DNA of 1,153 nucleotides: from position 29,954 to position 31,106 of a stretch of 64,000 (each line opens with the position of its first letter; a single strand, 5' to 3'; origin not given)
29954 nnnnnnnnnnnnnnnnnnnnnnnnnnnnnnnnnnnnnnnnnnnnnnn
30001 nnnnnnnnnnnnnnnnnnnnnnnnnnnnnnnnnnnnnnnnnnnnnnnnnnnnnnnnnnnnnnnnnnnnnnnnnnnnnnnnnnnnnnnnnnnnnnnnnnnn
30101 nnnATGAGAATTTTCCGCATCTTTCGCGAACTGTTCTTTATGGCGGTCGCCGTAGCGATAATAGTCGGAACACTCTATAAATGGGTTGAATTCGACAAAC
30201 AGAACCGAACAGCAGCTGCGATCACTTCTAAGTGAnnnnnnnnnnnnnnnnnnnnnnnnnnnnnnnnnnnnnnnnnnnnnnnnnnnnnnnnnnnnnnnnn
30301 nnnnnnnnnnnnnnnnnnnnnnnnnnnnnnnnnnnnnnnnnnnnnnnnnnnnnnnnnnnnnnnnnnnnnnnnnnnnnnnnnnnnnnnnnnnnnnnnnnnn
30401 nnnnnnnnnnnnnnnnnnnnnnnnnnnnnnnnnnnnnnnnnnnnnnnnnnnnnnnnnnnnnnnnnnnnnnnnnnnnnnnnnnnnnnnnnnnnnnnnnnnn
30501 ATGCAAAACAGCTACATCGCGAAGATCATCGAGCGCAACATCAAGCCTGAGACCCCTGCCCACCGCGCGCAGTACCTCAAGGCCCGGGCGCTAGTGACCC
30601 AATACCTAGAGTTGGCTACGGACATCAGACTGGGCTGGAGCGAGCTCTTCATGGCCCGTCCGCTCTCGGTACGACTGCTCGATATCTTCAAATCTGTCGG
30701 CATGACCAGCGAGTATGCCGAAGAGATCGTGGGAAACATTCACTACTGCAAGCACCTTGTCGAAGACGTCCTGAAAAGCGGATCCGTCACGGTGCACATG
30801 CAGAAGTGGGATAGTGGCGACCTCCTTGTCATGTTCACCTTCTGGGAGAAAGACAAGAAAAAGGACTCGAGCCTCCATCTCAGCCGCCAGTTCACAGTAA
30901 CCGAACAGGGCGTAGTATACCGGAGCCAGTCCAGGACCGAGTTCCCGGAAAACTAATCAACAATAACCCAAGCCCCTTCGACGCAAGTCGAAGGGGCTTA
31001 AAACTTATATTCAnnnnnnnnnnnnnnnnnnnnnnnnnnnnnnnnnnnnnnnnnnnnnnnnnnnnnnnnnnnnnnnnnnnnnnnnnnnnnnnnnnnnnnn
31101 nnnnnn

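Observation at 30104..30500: Tiny hydrophobic ORF, terminator, consensus promoter and a 190-nt highly structured leader in one 460-bp intergenic region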

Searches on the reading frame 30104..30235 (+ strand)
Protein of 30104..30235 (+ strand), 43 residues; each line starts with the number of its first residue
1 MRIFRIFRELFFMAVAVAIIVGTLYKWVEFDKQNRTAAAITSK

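Call 7: search_protein_families(library=pfam, proteins=[window:30104-30235:+], max_evalue=0.01)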
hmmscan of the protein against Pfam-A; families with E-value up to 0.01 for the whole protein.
window:30104-30235:+ (43 aa): 0 families

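Call 64: search_protein_families(library=phrogs, proteins=[window:30104-30232:+], max_evalue=0.1)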
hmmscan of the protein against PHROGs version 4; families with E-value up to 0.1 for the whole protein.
window:30104-30232:+ (43 aa): 0 families

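Call 65: search_protein_families(library=padloc, proteins=[window:30104-30232:+], max_evalue=0.1)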
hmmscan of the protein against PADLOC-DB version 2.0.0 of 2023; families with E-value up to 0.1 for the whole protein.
window:30104-30232:+ (43 aa): 0 families

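Call 66: search_protein_families(library=ncbifam, proteins=[window:30104-30232:+], max_evalue=0.1)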
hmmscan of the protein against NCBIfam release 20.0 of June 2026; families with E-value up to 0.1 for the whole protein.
window:30104-30232:+ (43 aa): 3 families
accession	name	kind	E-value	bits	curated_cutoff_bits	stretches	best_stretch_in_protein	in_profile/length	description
NF041554.1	SA1362_fam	subfamily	0.02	15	42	1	4-33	25-54/70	SA1362 family protein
NF011180.0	PRK14585.1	equivalog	0.021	15.2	191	1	10-39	59-88/137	poly-beta-1,6-N-acetyl-D-glucosamine biosynthesis protein PgaD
NF004928.0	PRK06286.1-3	equivalog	0.061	13.7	150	1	4-40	7-43/91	putative monovalent cation/H+ antiporter subunit G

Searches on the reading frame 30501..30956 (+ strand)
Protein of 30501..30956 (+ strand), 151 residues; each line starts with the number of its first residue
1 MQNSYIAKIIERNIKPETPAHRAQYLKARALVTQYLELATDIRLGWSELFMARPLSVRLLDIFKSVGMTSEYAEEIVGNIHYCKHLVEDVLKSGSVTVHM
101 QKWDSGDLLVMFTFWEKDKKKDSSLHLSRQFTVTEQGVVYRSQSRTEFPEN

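Call 7: search_protein_families(library=pfam, proteins=[window:30501-30956:+], max_evalue=0.01)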
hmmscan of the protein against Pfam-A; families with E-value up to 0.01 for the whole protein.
window:30501-30956:+ (151 aa): 0 families

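Call 9: find_homologous_proteins(query=window:30501-30953:+)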
Query window:30501-30953:+ (151 aa): 1 proteins with E <= 0.001 among 25 candidates.
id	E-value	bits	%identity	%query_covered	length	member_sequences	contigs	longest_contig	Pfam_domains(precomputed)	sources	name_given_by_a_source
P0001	1.5e-94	332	100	100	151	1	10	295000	-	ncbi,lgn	ncbi:MAG TPA: hypothetical protein VGE35_01710 [Candidatus Paceibacterota bacterium]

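Call 10: find_encoding_contigs(protein=P0001, flank=3000, max_places=10)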
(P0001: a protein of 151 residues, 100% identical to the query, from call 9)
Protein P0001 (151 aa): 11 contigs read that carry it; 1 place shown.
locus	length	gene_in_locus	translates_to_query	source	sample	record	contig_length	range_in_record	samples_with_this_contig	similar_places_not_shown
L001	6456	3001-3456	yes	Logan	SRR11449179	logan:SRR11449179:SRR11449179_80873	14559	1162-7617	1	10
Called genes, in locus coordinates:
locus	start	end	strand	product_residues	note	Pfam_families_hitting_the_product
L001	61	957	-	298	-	-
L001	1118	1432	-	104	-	PF01371:Trp_repressor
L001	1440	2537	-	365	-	PF01926:MMR_HSR1, PF02421:FeoB_N, PF06071:YchF-GTPase_C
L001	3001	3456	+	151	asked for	-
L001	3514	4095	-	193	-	PF02525:Flavodoxin_2, PF03358:FMN_red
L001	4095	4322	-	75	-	-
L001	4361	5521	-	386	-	PF00479:G6PD_N, PF02781:G6PD_C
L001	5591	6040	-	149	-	-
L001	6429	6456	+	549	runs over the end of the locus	-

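Call 31: find_related_loci(query=window:30501-30953:+, collection=viral_contigs, flank=3000)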
Query window:30501-30953:+ (151 aa) in viral_contigs; peptide patterns used: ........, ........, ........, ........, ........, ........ (x = any residue, [..] = any of these).
4 stretches matched a pattern, but none encodes a relative of the query by tblastn (E <= 1e-3).

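Call 33: predict_structure(protein=window:30501-30953:+)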
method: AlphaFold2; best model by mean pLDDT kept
length: 151 residues; sequences in the alignment: 1
mean_pLDDT: 52.2   pTM: 0.36
mean pLDDT of the five models: 52.2, 50.5, 50.0, 49.1, 48.7
residues with pLDDT >= 90: 0; 70-90: 6; 50-70: 78; < 50: 67
segments of 3 or more residues with pLDDT < 50: 1-14, 38-53, 75-93, 98-100, 135-138
pLDDT, mean of each block of 10 residues (from residue 1): 43 56 58 50 39 47 55 49 43 47 54 62 65 50 66 49
secondary structure, 60 per line:
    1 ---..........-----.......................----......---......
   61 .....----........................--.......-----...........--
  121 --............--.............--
elements in order: H4-13 H19-41 H46-51 H55-65 H70-93 E96-102 E108-118 E123-134 E137-149

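Call 34: search_protein_representatives(protein=window:30501-30953:+)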
Query: 151 residues. Proteins with E-value up to 0.001 (for the whole library): 2; up to 1e-10: 1; up to 1e-30: 1. The best 2 are listed.
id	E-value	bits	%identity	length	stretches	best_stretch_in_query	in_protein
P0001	4.6e-95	331.8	100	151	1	1-151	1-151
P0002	2.9e-07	47.2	28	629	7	80-119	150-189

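Call 36: search_protein_families(library=pfam, proteins=[P0002], max_evalue=1)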
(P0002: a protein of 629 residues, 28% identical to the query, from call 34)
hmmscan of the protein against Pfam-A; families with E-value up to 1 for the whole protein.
P0002 (629 aa): 7 families
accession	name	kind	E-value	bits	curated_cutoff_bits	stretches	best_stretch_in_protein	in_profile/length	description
PF12507.13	HCMV_UL139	-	1.1e-07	32.8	25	0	99-146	46-89/100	Human Cytomegalovirus UL139 protein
PF24625.1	DUF7626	-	2.4e-05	24.5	27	0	299-318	30-49/55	Domain of unknown function (DUF7626)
PF23997.1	DUF7315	-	0.008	17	27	0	277-315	6-44/102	Domain of unknown function (DUF7315)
PF17122.11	zf-C3H2C3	-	0.012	16.1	27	0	149-158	13-22/35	Zinc-finger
PF16665.10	NCOA_u2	-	0.048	14.4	33.6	0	188-218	39-67/119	Unstructured region on nuclear receptor coactivator protein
PF11353.13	DUF3153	-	0.44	10.6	21.4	0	220-252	156-188/191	Protein of unknown function (DUF3153)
PF23913.1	DUF7255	-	0.95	9.5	27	0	444-478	84-118/156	Family of unknown function (DUF7255)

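Call 64: search_protein_families(library=phrogs, proteins=[window:30501-30953:+], max_evalue=0.1)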
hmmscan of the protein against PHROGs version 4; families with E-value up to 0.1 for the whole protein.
window:30501-30953:+ (151 aa): 1 family
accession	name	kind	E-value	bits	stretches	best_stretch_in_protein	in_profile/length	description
phrog_11013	-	unknown function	0.091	13.7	0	99-131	29-61/87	-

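Call 65: search_protein_families(library=padloc, proteins=[window:30501-30953:+], max_evalue=0.1)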
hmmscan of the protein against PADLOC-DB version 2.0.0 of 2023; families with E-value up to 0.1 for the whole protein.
window:30501-30953:+ (151 aa): 0 families

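Call 66: search_protein_families(library=ncbifam, proteins=[window:30501-30953:+], max_evalue=0.1)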
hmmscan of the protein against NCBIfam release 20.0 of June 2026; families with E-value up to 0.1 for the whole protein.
window:30501-30953:+ (151 aa): 0 families
